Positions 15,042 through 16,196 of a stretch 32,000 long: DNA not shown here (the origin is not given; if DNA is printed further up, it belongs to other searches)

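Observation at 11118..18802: An AT-rich, HIP1-free island encodes a minimal aryl-acid NRPS-like pathway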

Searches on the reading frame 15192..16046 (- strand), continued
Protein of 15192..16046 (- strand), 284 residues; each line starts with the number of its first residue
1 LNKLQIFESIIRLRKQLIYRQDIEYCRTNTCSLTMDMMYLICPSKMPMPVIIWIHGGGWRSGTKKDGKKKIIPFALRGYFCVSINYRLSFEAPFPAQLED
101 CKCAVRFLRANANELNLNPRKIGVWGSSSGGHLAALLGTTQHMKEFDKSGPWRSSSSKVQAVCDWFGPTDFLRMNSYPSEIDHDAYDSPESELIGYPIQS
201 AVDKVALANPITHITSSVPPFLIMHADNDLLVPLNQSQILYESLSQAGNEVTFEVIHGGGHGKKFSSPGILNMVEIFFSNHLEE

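Call 64: find_encoding_contigs(protein=P0270, flank=10000, max_places=1)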
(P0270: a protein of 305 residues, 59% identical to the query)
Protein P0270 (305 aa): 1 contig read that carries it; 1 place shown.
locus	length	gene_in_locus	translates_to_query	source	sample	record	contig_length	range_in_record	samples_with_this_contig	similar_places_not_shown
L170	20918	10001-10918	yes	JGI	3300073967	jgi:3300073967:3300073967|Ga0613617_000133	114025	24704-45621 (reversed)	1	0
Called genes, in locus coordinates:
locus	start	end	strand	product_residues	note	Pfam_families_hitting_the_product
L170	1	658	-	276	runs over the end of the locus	PF13714:PEP_mutase, PF00463:ICL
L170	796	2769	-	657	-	PF00501:AMP-binding, PF13193:AMP-binding_C, PF00550:PP-binding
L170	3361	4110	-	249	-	PF22624:AASDHPPT_N, PF01648:ACPS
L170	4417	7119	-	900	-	PF00668:Condensation, PF00550:PP-binding, PF00975:Thioesterase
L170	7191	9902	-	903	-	PF00668:Condensation, PF00550:PP-binding, PF00975:Thioesterase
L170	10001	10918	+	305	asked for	PF00135:COesterase, PF20434:BD-FAE, PF07859:Abhydrolase_3, PF12146:Hydrolase_4 (faint), PF00326:Peptidase_S9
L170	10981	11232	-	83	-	PF00550:PP-binding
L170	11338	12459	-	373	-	PF00793:DAHP_synth_1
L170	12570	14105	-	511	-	PF00501:AMP-binding, PF13193:AMP-binding_C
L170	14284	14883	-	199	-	PF01947:Rv2949c-like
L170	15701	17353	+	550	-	PF03109:ABC1, PF01636:APH (faint), PF27536:UbiB_helical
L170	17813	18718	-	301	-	-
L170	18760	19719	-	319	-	PF02668:TauD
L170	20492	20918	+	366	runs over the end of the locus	PF04151:PPC, PF14339:DUF4394 (faint)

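Call 65: find_encoding_contigs(protein=P0294, flank=10000, max_places=1)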
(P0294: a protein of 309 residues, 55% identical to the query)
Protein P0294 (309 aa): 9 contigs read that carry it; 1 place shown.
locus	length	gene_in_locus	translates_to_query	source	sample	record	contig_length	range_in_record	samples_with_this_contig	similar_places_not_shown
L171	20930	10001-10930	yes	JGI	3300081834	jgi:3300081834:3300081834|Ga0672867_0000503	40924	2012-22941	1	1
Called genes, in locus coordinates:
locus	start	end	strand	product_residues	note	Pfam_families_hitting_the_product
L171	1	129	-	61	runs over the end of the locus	-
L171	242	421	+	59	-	-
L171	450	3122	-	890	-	PF00668:Condensation, PF00550:PP-binding, PF00561:Abhydrolase_1 (weak), PF00975:Thioesterase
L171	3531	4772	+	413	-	PF13439:Glyco_transf_4, PF13579:Glyco_trans_4_4, PF20706:GT4-conflict (weak), PF00534:Glycos_transf_1, PF13692:Glyco_trans_1_4, PF13524:Glyco_trans_1_2 (faint)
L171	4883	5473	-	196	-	-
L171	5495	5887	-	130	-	-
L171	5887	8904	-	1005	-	-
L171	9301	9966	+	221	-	-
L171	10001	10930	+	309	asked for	PF00135:COesterase, PF20434:BD-FAE, PF12146:Hydrolase_4 (faint), PF07859:Abhydrolase_3, PF12697:Abhydrolase_6 (weak), PF00326:Peptidase_S9, PF08386:Abhydrolase_4 (weak)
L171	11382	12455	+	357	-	PF03808:Glyco_tran_WecG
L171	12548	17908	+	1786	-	PF00501:AMP-binding, PF13561:adh_short_C2 (faint), PF21394:Beta-ketacyl_N, PF22953:SpnB_Rossmann (weak), PF00106:adh_short (weak), PF08659:KR, PF00550:PP-binding, PF00975:Thioesterase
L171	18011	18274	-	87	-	-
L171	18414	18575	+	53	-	-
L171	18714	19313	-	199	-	-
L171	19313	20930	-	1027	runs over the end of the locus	-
